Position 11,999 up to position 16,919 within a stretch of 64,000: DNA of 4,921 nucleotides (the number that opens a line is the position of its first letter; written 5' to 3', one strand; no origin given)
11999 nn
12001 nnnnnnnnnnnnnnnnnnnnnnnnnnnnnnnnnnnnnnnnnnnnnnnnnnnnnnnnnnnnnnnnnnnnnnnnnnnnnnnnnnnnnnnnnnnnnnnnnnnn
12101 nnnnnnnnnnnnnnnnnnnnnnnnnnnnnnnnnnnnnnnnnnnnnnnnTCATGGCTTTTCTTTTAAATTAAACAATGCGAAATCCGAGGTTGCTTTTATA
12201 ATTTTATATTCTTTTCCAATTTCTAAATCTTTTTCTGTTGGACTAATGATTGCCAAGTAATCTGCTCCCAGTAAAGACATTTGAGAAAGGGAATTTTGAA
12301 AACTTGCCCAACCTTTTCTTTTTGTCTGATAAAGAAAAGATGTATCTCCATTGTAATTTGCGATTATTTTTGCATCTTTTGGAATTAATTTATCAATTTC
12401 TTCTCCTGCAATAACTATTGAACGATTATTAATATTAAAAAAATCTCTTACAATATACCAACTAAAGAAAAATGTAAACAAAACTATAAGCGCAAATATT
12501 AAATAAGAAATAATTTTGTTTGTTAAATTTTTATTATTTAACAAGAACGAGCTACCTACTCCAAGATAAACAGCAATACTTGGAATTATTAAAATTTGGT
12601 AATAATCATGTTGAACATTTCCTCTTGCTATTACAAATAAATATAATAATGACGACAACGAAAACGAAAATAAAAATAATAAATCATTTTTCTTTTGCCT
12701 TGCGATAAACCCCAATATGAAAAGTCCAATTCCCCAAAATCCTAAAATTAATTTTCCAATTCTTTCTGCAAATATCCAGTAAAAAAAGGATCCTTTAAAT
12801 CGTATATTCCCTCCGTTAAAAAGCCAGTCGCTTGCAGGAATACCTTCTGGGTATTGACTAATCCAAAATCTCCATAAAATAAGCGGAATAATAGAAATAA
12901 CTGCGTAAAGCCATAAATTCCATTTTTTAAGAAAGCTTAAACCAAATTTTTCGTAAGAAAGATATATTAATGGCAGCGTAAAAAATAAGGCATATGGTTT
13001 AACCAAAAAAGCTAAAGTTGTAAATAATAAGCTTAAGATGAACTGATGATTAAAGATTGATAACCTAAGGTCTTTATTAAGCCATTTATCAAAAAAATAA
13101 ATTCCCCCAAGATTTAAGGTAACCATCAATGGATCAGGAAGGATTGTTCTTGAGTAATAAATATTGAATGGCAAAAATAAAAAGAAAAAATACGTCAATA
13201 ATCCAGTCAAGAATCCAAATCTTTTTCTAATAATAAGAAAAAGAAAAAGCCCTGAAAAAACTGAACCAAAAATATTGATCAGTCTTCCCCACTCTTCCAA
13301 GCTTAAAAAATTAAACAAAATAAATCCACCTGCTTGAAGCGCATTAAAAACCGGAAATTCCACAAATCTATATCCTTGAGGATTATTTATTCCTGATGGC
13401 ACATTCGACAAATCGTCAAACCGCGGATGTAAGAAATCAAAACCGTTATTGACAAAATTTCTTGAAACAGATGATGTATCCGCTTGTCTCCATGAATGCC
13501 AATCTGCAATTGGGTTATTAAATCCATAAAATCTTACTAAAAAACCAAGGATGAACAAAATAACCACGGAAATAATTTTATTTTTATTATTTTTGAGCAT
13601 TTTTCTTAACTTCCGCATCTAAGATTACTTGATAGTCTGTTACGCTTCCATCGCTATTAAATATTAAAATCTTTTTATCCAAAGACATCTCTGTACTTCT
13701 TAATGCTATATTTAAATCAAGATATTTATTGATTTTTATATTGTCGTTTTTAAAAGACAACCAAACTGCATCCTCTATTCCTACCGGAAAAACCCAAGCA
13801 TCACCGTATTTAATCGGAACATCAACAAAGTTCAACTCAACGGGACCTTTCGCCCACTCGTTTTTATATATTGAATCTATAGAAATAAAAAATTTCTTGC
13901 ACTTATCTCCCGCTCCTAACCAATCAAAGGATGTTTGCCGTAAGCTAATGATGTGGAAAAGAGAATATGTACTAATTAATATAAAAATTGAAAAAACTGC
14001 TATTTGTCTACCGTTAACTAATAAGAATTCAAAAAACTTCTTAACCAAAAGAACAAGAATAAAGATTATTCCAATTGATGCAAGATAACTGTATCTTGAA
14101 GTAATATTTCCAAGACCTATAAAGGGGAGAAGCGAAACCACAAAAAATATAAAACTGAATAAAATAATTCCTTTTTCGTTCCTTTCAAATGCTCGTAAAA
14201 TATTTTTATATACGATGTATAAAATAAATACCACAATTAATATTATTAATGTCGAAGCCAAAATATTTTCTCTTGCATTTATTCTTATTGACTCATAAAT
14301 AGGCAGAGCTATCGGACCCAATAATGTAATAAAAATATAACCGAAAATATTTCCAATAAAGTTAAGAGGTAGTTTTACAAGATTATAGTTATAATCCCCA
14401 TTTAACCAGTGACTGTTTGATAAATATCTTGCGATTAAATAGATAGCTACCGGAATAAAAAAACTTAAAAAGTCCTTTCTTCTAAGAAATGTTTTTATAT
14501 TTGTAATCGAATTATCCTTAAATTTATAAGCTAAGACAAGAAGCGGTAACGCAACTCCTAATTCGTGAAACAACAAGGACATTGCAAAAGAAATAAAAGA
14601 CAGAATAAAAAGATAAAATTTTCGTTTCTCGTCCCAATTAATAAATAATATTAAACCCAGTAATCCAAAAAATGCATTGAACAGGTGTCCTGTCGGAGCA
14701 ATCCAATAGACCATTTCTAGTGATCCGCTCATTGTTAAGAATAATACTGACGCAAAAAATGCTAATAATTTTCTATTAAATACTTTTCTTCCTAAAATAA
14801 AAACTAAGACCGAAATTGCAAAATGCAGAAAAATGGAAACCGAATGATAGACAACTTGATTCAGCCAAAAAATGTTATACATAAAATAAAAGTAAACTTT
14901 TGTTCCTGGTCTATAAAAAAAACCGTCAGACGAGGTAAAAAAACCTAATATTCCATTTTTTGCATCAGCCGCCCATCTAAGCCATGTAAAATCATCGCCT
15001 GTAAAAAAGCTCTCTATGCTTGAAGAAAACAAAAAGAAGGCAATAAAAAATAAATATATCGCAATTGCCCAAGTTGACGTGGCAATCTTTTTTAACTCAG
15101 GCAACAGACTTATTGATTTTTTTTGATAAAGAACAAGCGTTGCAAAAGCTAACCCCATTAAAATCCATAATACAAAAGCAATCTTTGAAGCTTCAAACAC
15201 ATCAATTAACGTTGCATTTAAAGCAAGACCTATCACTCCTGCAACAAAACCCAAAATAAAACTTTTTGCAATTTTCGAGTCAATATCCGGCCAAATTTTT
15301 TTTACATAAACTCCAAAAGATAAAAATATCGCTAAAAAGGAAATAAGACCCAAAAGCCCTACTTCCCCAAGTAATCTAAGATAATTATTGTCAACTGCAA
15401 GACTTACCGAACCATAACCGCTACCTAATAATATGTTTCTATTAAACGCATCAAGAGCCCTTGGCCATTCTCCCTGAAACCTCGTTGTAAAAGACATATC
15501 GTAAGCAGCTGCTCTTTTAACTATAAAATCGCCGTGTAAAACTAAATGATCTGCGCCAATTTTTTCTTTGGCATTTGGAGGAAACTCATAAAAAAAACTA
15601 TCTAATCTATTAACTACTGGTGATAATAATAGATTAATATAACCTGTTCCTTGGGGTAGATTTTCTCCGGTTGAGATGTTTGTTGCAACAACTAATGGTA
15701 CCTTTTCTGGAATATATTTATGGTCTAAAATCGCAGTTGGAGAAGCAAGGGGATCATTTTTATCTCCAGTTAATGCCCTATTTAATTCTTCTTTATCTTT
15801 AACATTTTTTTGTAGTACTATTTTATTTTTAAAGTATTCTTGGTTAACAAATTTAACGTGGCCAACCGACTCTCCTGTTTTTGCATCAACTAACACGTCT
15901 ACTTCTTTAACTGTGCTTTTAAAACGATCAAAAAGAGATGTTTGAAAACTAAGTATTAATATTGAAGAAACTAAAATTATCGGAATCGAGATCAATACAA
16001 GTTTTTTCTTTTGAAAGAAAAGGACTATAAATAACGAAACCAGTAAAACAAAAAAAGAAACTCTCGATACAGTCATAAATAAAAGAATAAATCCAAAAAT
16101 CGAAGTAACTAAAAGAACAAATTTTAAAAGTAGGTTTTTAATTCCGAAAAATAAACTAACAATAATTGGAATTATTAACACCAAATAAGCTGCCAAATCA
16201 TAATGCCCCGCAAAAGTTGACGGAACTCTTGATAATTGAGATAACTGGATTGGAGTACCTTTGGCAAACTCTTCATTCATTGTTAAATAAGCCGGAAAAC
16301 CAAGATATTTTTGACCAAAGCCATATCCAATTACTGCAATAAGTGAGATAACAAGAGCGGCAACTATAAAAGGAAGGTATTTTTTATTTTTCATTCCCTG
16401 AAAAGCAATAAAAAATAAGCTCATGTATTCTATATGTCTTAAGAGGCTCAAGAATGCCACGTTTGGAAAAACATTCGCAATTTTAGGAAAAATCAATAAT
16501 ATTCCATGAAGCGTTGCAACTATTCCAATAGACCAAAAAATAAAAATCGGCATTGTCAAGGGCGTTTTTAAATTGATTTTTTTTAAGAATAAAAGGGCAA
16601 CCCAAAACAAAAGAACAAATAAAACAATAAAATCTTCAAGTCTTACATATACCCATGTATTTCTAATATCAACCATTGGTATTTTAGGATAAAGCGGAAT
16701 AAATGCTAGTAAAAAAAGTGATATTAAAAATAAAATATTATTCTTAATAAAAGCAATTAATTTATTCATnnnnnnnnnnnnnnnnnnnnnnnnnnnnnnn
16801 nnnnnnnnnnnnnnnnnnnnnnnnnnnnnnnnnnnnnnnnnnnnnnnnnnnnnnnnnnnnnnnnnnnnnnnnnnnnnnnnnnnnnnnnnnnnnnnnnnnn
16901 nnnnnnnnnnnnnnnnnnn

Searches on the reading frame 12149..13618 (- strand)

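Call 44: search_protein_families(library=pfam, proteins=[window:12149-13618:-], max_evalue=1)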
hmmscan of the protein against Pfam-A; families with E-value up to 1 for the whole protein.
window:12149-13618:- (489 aa): 1 family
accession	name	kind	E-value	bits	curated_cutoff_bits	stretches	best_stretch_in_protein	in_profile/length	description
PF13231.12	PMT_2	-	1.6e-06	28.9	26.1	1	89-249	4-160/160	Dolichyl-phosphate-mannose-protein mannosyltransferase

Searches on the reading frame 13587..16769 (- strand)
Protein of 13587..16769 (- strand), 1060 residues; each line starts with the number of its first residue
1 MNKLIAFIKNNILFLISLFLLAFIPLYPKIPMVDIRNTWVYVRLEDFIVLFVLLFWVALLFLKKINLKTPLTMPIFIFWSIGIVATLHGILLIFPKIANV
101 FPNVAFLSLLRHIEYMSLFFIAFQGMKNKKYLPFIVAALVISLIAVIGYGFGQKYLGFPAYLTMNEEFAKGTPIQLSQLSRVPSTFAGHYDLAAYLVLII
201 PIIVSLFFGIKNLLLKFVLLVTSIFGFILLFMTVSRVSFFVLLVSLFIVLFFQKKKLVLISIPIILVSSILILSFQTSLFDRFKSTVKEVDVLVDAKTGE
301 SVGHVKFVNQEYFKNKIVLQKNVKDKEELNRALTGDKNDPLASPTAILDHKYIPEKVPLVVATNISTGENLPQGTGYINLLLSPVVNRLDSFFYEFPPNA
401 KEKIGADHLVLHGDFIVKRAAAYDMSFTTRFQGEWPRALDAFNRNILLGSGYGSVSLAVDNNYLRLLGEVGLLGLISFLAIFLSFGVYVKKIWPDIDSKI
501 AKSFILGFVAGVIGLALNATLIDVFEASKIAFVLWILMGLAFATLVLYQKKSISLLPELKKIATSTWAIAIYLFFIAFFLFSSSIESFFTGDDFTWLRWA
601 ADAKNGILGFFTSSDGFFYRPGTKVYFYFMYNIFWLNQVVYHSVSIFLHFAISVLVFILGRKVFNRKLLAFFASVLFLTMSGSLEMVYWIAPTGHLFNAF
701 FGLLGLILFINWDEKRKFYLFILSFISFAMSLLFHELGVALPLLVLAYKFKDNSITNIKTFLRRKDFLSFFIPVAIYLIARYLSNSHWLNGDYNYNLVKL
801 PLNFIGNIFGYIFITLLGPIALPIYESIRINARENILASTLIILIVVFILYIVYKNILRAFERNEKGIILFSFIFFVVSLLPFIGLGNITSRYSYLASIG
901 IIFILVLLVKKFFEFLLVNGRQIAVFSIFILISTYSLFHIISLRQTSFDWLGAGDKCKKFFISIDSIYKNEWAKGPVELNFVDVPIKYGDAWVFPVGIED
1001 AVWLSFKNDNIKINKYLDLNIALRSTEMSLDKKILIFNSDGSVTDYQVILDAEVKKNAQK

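Call 44: search_protein_families(library=pfam, proteins=[window:13587-16769:-], max_evalue=1)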
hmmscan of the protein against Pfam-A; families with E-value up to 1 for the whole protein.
window:13587-16769:- (1060 aa): 1 family
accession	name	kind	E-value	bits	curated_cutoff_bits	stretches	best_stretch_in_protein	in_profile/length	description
PF04932.20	Wzy_C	-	0.015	15.5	31.7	2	418-479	67-149/149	O-Antigen ligase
